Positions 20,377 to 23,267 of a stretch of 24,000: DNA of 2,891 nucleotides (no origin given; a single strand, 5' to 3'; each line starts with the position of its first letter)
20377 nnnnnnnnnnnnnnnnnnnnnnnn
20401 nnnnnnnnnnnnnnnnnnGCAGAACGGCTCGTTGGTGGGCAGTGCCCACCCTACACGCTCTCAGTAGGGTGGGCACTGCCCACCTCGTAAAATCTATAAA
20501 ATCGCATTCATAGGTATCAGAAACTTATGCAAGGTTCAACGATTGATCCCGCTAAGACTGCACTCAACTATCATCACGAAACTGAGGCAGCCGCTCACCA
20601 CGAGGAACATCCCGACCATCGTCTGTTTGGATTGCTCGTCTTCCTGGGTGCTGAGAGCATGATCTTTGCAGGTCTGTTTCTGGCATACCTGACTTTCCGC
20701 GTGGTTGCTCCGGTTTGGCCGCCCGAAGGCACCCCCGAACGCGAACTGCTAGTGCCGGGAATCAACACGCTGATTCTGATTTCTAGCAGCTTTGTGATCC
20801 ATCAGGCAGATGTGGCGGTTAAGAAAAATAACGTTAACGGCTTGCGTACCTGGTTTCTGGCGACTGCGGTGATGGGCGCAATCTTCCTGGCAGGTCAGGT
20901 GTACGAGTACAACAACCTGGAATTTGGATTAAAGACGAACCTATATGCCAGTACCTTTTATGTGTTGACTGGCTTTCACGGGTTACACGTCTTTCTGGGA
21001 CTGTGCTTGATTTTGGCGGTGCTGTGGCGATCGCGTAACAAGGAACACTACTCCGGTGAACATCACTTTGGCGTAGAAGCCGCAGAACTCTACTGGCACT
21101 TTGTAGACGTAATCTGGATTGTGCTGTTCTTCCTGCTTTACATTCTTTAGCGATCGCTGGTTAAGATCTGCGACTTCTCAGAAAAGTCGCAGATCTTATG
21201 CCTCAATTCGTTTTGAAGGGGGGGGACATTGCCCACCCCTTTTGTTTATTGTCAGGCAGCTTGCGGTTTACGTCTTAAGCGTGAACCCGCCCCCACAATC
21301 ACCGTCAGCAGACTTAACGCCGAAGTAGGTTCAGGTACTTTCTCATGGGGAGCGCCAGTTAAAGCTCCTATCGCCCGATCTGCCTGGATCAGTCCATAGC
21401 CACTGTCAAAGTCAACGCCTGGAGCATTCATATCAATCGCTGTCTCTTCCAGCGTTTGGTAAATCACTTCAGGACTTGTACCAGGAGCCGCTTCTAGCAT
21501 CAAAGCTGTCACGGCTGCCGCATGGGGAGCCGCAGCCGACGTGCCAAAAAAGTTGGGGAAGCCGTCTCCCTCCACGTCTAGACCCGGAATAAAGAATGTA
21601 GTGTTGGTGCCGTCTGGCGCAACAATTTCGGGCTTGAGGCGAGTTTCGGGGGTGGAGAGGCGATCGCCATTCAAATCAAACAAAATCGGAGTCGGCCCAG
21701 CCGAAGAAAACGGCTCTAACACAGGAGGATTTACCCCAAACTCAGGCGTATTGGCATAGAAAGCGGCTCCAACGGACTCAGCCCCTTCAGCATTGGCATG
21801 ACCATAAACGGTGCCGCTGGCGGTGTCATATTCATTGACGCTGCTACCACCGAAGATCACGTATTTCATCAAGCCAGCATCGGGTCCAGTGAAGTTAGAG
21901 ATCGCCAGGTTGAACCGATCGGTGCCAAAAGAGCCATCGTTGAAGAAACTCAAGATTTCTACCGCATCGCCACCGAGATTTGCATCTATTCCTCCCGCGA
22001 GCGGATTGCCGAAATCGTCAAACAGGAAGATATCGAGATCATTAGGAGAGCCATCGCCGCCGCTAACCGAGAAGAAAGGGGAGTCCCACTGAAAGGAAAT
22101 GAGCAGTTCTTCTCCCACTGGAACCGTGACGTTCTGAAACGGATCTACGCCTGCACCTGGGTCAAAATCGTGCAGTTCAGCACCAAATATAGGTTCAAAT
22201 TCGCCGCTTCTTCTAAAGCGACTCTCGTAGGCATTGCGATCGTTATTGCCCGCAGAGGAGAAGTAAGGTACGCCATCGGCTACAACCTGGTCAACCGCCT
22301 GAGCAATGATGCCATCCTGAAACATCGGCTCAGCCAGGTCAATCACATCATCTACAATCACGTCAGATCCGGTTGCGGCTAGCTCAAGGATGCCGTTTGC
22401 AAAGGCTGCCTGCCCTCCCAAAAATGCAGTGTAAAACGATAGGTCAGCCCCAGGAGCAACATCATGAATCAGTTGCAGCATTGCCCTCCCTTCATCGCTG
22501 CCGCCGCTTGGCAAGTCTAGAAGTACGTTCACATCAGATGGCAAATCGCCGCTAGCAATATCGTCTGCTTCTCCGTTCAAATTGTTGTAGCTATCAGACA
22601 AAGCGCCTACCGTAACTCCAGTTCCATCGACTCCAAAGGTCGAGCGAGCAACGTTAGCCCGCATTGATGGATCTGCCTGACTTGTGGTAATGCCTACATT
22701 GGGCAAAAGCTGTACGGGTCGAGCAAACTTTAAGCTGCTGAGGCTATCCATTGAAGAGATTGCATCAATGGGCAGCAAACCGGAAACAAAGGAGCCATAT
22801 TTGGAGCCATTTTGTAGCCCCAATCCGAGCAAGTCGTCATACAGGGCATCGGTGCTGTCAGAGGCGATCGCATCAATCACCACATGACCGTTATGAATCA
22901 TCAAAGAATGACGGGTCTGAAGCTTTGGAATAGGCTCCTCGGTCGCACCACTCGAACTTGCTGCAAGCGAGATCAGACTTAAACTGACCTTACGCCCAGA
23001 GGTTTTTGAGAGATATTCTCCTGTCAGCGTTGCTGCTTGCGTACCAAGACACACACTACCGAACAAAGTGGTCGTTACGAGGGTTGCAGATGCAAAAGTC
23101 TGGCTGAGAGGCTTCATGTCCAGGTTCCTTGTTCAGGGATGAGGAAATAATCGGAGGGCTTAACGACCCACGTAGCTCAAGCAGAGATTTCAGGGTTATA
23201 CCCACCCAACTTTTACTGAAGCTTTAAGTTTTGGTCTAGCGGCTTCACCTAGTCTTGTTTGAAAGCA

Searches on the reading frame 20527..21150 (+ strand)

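Call 23: search_protein_families(library=pfam, proteins=[window:20527-21150:+], max_evalue=0.01)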
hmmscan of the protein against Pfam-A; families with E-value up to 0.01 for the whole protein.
window:20527-21150:+ (207 aa): 2 families
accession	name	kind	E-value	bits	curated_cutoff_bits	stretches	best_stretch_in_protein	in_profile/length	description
PF00510.24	COX3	-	2.2e-36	126.5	23.8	1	33-206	77-255/258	Cytochrome c oxidase subunit III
PF04238.17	DUF420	-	0.0056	17.4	30.5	1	77-204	2-130/130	Protein of unknown function (DUF420)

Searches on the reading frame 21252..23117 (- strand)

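Call 23: search_protein_families(library=pfam, proteins=[window:21252-23117:-], max_evalue=0.01)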
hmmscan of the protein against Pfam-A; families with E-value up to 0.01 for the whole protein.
window:21252-23117:- (621 aa): 1 family
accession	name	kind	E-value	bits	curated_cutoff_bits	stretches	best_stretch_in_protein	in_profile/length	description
PF00082.27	Peptidase_S8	-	8.3e-15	55.3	21.8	1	420-575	145-288/288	Subtilase family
